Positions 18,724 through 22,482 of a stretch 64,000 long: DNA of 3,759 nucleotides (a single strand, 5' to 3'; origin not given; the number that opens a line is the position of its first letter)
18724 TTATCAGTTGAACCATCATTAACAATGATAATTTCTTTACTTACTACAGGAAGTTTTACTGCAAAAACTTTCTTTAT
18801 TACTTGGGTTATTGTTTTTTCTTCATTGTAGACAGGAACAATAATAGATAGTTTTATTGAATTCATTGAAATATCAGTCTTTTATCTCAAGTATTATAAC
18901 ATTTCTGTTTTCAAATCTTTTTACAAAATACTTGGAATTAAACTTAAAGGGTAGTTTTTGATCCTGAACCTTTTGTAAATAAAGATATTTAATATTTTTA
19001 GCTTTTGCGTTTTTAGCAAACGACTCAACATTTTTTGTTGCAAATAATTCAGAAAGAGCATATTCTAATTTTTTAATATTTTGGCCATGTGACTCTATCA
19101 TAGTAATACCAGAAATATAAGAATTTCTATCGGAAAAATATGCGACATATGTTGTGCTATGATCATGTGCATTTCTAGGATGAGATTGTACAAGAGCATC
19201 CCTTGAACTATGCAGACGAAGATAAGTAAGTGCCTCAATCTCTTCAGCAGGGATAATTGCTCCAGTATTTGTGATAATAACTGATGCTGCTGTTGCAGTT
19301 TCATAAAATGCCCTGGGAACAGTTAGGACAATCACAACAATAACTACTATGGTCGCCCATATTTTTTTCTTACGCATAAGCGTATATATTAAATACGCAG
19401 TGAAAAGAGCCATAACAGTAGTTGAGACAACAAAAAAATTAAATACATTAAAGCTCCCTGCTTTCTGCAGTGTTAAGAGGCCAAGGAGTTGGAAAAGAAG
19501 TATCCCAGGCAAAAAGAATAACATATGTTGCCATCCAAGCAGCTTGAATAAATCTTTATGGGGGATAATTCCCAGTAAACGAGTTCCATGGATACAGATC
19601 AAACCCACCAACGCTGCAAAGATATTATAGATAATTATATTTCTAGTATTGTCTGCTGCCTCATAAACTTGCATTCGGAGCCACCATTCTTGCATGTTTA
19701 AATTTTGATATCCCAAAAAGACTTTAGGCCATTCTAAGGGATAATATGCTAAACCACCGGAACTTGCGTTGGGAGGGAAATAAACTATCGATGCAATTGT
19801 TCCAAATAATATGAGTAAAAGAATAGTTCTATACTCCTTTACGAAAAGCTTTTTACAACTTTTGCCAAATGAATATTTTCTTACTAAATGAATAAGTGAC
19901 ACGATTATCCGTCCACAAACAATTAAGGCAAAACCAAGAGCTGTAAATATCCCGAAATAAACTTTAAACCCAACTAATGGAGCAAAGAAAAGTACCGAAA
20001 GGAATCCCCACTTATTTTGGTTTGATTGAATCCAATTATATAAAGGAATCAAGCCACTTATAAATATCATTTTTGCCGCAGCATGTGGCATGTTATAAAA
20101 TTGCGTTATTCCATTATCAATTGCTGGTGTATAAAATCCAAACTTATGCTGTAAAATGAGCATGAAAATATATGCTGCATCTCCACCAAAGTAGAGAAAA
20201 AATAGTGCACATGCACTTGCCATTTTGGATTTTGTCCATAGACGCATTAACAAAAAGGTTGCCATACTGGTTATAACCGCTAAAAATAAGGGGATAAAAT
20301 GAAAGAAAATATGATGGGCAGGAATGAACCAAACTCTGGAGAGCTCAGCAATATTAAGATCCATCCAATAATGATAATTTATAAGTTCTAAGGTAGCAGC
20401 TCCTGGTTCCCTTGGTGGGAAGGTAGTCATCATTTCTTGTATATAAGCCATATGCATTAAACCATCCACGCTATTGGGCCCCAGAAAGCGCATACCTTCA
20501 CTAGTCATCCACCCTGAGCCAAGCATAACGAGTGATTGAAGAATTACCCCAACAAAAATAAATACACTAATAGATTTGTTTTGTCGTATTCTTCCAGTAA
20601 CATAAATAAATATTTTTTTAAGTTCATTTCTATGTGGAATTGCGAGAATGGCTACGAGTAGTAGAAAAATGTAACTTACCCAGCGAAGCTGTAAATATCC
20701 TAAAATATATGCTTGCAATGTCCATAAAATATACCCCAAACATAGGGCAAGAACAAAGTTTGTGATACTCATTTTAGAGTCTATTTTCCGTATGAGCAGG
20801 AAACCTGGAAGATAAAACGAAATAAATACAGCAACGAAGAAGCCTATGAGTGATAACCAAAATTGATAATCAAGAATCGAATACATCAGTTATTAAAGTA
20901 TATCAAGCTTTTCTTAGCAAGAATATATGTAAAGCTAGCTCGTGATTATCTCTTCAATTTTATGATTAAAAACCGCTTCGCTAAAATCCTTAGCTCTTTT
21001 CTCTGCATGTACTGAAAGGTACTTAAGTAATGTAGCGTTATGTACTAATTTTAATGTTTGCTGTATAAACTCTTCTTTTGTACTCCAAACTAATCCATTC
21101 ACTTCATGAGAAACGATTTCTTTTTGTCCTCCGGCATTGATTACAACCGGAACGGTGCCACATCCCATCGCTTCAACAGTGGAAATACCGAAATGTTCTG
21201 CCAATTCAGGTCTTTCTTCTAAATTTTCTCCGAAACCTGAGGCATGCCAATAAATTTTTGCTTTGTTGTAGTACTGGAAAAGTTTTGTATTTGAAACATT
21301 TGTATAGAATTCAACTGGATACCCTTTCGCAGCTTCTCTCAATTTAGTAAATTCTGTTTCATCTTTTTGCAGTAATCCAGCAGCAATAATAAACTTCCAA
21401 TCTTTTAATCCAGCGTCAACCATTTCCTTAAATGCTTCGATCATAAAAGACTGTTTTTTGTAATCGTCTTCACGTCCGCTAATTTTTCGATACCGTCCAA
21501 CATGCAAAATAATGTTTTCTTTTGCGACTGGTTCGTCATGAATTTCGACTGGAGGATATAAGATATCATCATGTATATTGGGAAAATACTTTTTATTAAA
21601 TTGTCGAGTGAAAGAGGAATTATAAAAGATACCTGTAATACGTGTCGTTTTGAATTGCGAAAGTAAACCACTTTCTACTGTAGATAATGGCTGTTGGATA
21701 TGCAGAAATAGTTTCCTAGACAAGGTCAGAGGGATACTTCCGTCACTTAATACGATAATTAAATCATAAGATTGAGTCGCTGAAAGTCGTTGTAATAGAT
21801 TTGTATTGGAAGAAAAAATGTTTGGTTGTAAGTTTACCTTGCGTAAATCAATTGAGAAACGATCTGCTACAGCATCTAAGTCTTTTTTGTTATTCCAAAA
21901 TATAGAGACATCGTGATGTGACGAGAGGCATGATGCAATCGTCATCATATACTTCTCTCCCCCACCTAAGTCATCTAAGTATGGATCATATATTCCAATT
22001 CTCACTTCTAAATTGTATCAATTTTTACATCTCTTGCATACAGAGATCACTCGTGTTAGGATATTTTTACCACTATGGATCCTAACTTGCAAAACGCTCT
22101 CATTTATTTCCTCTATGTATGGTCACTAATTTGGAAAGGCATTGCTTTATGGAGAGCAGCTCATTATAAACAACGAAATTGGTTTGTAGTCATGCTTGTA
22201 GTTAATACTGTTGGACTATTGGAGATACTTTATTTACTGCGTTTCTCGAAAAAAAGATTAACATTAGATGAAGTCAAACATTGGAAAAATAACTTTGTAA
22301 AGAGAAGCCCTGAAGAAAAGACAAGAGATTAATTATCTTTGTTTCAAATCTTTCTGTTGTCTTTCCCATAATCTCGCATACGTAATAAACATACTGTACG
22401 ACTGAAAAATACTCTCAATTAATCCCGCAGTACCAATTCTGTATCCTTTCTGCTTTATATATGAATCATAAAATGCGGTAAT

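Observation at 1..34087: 34-kb unidirectional glycosylation mega-locus dominated by GT-C membrane enzymes paired with polyprenol-phosphate-sugar synthases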

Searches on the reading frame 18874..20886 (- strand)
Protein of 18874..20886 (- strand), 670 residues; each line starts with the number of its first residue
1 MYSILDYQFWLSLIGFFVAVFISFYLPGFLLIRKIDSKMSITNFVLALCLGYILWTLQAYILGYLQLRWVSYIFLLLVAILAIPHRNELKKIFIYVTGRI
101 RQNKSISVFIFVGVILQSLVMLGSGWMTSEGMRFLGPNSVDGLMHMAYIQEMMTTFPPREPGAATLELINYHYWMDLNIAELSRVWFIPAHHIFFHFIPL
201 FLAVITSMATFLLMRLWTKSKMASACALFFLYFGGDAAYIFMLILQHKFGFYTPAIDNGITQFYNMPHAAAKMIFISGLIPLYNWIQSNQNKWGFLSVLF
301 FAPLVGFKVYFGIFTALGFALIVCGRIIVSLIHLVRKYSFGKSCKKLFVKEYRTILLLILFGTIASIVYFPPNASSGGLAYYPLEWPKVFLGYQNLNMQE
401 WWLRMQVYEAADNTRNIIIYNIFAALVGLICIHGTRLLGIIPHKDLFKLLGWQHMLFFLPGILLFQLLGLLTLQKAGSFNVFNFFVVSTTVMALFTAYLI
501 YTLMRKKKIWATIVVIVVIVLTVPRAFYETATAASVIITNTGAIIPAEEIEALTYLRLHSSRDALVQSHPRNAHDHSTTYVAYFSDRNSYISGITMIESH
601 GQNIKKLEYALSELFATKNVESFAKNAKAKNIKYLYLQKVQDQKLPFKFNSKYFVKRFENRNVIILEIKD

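Call 5: search_protein_families(library=pfam, max_evalue=0.01, proteins=[window:18874-20886:-])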
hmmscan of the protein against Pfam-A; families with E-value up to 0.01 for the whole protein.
window:18874-20886:- (670 aa): 0 families

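Call 12: search_protein_families(library=ncbifam, max_evalue=0.1, proteins=[window:18874-20886:-])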
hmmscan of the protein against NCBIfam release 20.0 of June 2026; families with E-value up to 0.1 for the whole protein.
window:18874-20886:- (670 aa): 0 families

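Call 15: find_homologous_proteins(query=window:18874-20886:-, max_evalue=0.001)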
Query window:18874-20886:- (670 aa): 84 proteins with E <= 0.001 among 8000 candidates.
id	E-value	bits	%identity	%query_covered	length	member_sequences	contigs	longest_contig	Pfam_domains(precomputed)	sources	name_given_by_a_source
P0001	0.0e+0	1498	100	100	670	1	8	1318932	-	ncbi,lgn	-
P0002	0.0e+0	1039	67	100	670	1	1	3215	-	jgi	jgi:hypothetical protein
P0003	6.1e-255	866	56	100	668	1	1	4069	-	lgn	-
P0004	3.8e-251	854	56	100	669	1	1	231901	-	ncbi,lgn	-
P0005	8.4e-250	849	55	100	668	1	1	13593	-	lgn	-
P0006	8.6e-250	849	57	100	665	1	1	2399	-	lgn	-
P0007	3.5e-248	844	57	100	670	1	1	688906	-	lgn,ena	-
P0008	5.3e-240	817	54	100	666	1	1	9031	-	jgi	jgi:hypothetical protein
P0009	1.1e-239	816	54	100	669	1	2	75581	-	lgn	-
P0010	4.7e-239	814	53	100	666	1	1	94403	-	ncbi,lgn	-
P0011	7.7e-239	813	53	100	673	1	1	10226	-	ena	-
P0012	1.5e-229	782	53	100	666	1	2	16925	-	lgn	-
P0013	6.5e-228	777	52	100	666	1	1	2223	-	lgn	-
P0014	2.5e-223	762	52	100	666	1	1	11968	-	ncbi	-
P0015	5.9e-184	632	46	100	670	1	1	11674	-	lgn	-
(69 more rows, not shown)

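Call 18: search_solved_structures(query=A1, max_evalue=10)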
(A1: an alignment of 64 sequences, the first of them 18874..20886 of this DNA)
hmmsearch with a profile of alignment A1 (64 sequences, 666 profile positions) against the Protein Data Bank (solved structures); distinct sequences matched with E-value up to 10: 1.
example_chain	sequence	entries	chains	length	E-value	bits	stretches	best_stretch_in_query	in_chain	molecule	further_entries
6xeh_A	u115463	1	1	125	2.1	9.6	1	601-643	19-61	DE NOVO DESIGNED OR386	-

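Call 19: search_protein_families(library=pfam, alignment_id=A1, max_evalue=0.1)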
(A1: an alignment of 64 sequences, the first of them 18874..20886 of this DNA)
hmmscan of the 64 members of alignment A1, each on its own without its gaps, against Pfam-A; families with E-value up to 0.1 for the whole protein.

A. member 1, window:18874-20886:- (670 aa): 0 families

B. families by the number of members that match (of 64 scanned): 9 families
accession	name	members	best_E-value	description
PF20176.3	DUF6541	4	3.7e-06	Family of unknown function (DUF6541)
PF20604.3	DUF6798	4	0.035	Domain of unknown function (DUF6798)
PF00335.26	Tetraspanin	2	0.0049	Tetraspanin family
PF05421.16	DUF751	1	0.032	Protein of unknown function (DUF751)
PF03032.20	FSAP_sig_propep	1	0.046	Frog skin active peptide family signal and propeptide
PF05529.17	Bap31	1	0.047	Bap31/Bap29 transmembrane region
PF09411.16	PagL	1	0.047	Lipid A 3-O-deacylase (PagL)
PF18061.6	CRISPR_Cas9_WED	1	0.087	CRISPR-Cas9 WED domain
PF10725.14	DUF2517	1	0.095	Protein of unknown function (DUF2517)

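Call 26: predict_structure(alignment_id=A1)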
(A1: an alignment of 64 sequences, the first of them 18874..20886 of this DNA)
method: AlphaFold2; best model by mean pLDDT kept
length: 670 residues; sequences in the alignment: 64
mean_pLDDT: 94.8   pTM: 0.94
mean pLDDT of the five models: 94.8, 94.4, 93.9, 93.2, 92.9
residues with pLDDT >= 90: 589; 70-90: 79; 50-70: 2; < 50: 0
segments of 3 or more residues with pLDDT < 50: none
pLDDT, mean of each block of 10 residues (from residue 1): 88 98 99 96 98 98 96 98 98 97 97 95 92 93 96 95 92 95 98 97 98 98 98 91 87 80 93 99 98 98 96 98 97 95 94 97 95 81 91 89 96 97 95 95 95 98 96 82 94 98 97 96 92 90 94 97 96 96 97 92 94 97 97 98 94 97 96
secondary structure, 60 per line:
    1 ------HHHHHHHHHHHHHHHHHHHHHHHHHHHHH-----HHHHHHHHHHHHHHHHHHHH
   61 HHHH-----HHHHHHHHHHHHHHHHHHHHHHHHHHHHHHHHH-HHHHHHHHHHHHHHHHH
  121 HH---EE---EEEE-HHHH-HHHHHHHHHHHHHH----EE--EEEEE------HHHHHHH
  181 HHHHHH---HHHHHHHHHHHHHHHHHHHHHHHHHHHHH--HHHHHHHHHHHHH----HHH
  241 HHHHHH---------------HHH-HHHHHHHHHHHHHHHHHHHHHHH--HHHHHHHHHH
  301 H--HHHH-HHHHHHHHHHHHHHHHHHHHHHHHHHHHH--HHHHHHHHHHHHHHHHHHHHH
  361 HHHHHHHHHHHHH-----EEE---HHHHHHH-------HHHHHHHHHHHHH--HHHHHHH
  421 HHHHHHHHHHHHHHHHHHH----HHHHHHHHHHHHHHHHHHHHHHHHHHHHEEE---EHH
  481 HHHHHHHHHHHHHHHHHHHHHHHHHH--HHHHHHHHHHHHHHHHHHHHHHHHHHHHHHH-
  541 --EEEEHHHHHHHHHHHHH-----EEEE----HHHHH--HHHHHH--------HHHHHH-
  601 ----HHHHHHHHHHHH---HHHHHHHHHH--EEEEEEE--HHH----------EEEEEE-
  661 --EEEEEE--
elements in order: H7-35 H41-64 H70-102 H104-122 E131-134 H136-139 H141-154 E163-167 H174-186 H190-218 H221-233 H238-246 H266-288 H291-301 H304-307 H309-337 H340-373 E379-381 H385-391 H399-411 H414-439 H444-471 E472-474 H479-506 H509-539 E543-546 H547-559 E565-568 H573-577 H580-585 H594-599 H605-616 H620-629 E632-638 E654-659 E663-668

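Call 31: fold_search(model_id=the predicted structure, library=pdb)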
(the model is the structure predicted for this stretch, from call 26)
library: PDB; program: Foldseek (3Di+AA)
matches with E <= 10: 126; with E <= 0.001: 14
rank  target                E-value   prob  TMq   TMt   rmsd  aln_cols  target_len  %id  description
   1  6ezn_F                1.2e-08  1.00  0.44  0.46  13.1       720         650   12  Cryo-EM structure of the yeast oligosaccharyltransferase (OST) complex (released 2018-01-17)
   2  7zli_A                3.2e-07  1.00  0.40  0.40  13.6       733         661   11  Cryo-EM structure of C-mannosyltransferase CeDPY19, in complex with Dol25-P-Man and bound to CMT2-Fab and anti-Fab nan (released 2023-01-11)
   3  7zlg_A                3.9e-07  1.00  0.40  0.40  13.8       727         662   12  Cryo-EM structure of C-mannosyltransferase CeDPY19, in complex with acceptor peptide and bound to CMT2-Fab and anti-Fa (released 2023-01-11)
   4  8agb_A                4.9e-07  1.00  0.47  0.48  13.3       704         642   13  Structure of yeast oligosaccharylransferase complex with lipid-linked oligosaccharide bound (released 2022-12-07)
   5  7e9s_A                5.7e-07  1.00  0.43  0.35  14.7       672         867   12  Archaeal oligosaccharyltransferase AglB from Archaeoglobus fulgidus in complex with an inhibitory peptide and a dolich (released 2021-09-08)
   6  6s7t_A                8.5e-07  1.00  0.41  0.40  15.0       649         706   10  Cryo-EM structure of human oligosaccharyltransferase complex OST-B (released 2019-12-18)
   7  7zlh_A                1.8e-06  1.00  0.39  0.40  13.4       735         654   12  Cryo-EM structure of C-mannosyltransferase CeDPY19, in apo state, bound to CMT2-Fab and anti-Fab nanobody (released 2023-01-11)
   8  3rce_A                3.3e-06  1.00  0.42  0.41   8.8       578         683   14  Bacterial oligosaccharyltransferase PglB (released 2011-06-15)
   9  6ftg_5                3.3e-06  1.00  0.45  0.46  14.0       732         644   10  Subtomogram average of OST-containing ribosome-translocon complexes from canine rough microsomal membranes (released 2018-03-21)
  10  3waj                  5.2e-06  1.00  0.42  0.36  14.4       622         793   14  Crystal structure of the Archaeoglobus fulgidus oligosaccharyltransferase (O29867_ARCFU) complex with Zn and sulfate (released 2013-10-30)
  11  8if8_C                8.1e-06  1.00  0.45  0.49  14.7       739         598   11  Arabinosyltransferase AftA (released 2023-05-31)
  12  5ogl_A                2.3e-05  1.00  0.39  0.37  11.7       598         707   14  Structure of bacterial oligosaccharyltransferase PglB in complex with an acceptor peptide and an lipid-linked oligosac (released 2017-10-25)
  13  6gxc_A                2.4e-05  1.00  0.38  0.37  11.7       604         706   13  Bacterial oligosaccharyltransferase PglB in complex with an inhibitory peptide and a reactive lipid-linked oligosaccha (released 2018-11-14)
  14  5gmy_A                5.6e-05  1.00  0.42  0.35  14.5       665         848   11  Crystal structure of the Archaeoglobus fulgidus oligosaccharyltransferase (O29867_ARCFU) tethered with an acceptor pep (released 2017-02-01)
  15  5ezm                  1.3e-03  1.00  0.33  0.39  16.0       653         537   10  Crystal Structure of ArnT from Cupriavidus metallidurans in the apo state (released 2016-02-17)
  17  3vu0_C                5.3e-02  1.00  0.13  0.49   7.7       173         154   12  Crystal structure of the C-terminal globular domain of oligosaccharyltransferase (AfAglB-S2, AF_0040, O30195_ARCFU) fr (released 2013-01-23)
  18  3vu0_A                6.7e-02  1.00  0.14  0.55   7.0       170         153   10  Crystal structure of the C-terminal globular domain of oligosaccharyltransferase (AfAglB-S2, AF_0040, O30195_ARCFU) fr (released 2013-01-23)
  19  3vu0_B                7.0e-02  1.00  0.14  0.52   6.2       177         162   12  Crystal structure of the C-terminal globular domain of oligosaccharyltransferase (AfAglB-S2, AF_0040, O30195_ARCFU) fr (released 2013-01-23)
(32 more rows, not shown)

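Call 47: find_related_loci(query=A5, collection=genome_contigs, flank=10000)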
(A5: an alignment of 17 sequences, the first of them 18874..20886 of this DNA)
Query A5 (670 aa) in genome_contigs; peptide patterns used: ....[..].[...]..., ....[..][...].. (x = any residue, [..] = any of these).
76 stretches matched a pattern; 33 encode a relative of the query (tblastn E <= 1e-3); 32 distinct loci.
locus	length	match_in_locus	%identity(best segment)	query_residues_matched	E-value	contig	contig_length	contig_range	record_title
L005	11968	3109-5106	52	1-669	0e+0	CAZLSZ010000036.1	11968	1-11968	MAG TPA_asm: uncultured Gammaproteobacteria bacterium isolate SRP170004_co1_21 genome assembly, contig: NODE_8599_length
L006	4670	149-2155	43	1-667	0e+0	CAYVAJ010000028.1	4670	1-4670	MAG TPA_asm: uncultured Gammaproteobacteria bacterium isolate SRP144015_co1_62 genome assembly, contig: NODE_7472_length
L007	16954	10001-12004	40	1-667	5e-169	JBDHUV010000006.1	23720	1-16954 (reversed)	MAG: Candidatus Levyibacteriota bacterium isolate AS-MESO-3CA.413 NODE_9094_length_23720_cov_6.002792, whole genome shot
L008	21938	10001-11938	40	27-669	3e-166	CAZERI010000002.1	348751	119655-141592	MAG TPA_asm: uncultured Gammaproteobacteria bacterium isolate SRP278252_co1_729 genome assembly, contig: NODE_14_length_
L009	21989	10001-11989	41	2-670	6e-159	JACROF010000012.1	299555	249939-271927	MAG: Candidatus Levyibacteriota bacterium isolate NC_groundwater_1954_Pr3_S-0.2um_39_3 scaffold_49882, whole genome shot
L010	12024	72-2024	38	3-669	3e-149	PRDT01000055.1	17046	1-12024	MAG: Candidatus Levyibacteriota bacterium isolate Amazon FNV 2010 10 14 contig_35_59503855_length_17046_multi_5_in_0_out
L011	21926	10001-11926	39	25-670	4e-149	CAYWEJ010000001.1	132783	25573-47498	MAG TPA_asm: uncultured Gammaproteobacteria bacterium isolate SRP192515_co1_134 genome assembly, contig: NODE_64_length_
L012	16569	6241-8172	40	17-669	1e-160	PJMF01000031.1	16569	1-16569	MAG: Candidatus Paceibacterota bacterium isolate Amazon_FNV_2010_13_2_2 contig_75_39469575_length_16569_multi_6_in_2_out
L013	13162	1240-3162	39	19-669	2e-143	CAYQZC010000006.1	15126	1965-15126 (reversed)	MAG TPA_asm: uncultured Pseudomonadales bacterium isolate SRP292972_co1_124 genome assembly, contig: NODE_1706_length_15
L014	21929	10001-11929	37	1-641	6e-134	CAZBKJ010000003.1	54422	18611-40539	MAG TPA_asm: uncultured Pseudomonadales bacterium isolate SRP286056_co1_272 genome assembly, contig: NODE_575_length_544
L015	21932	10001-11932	36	18-670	3e-130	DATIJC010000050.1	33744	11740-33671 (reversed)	MAG TPA_asm: Patescibacteria group bacterium isolate SMAG_U15681 k141_373061, whole genome shotgun sequence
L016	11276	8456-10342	38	9-642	3e-128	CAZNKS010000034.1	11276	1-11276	MAG TPA_asm: uncultured Pseudomonadales bacterium isolate SRP170004_co1_558 genome assembly, contig: NODE_9327_length_11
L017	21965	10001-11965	38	1-648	4e-128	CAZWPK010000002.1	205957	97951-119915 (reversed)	MAG TPA_asm: uncultured Pseudomonadales bacterium isolate binchicken_co347_42 genome assembly, contig: NODE_32_length_20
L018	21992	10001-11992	36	1-670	2e-126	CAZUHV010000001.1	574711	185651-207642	MAG TPA_asm: uncultured Pseudomonadales bacterium isolate binchicken_co277_32 genome assembly, contig: NODE_12_length_57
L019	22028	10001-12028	36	1-669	1e-125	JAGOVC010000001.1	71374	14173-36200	Candidatus Woesebacteria bacterium isolate Gw_Eff_bin_538 Gw_Eff_492_length_71374_cov_6.794588, whole genome shotgun seq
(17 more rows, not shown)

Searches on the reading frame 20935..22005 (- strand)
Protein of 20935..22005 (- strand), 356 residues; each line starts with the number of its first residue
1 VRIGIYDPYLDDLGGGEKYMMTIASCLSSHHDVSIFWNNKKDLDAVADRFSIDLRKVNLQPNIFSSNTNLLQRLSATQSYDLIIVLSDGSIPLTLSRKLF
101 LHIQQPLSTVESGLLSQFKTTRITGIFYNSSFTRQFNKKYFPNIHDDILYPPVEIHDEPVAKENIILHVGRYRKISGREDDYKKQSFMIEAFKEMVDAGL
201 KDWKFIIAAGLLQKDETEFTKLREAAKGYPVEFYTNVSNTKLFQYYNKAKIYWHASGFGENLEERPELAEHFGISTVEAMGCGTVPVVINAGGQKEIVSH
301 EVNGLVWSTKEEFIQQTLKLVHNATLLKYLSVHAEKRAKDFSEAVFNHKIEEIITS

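Call 5: search_protein_families(library=pfam, max_evalue=0.01, proteins=[window:20935-22005:-])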
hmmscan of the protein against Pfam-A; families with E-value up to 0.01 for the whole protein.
window:20935-22005:- (356 aa): 3 families
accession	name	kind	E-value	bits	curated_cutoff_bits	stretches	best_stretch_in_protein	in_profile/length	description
PF00534.26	Glycos_transf_1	-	1.2e-20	74.2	26.4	1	162-336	14-171/172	Glycosyl transferases group 1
PF13692.12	Glyco_trans_1_4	-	7.9e-16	59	27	1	165-323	3-142/142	Glycosyl transferases group 1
PF13524.12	Glyco_trans_1_2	-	0.001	19.5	25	1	204-334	16-125/144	Glycosyl transferase-like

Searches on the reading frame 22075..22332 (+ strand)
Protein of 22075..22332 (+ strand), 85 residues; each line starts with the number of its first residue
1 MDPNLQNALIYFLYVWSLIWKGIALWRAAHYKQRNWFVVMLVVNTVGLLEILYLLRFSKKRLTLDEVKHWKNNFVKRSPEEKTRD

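Call 92: search_protein_families(library=pfam, max_evalue=0.05, proteins=[window:22075-22332:+])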
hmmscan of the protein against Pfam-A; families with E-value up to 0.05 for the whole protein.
window:22075-22332:+ (85 aa): 1 family
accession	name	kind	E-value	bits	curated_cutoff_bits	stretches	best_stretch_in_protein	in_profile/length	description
PF18893.5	DUF5652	-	4.4e-25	87.6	23.4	1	6-61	12-67/71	Family of unknown function (DUF5652)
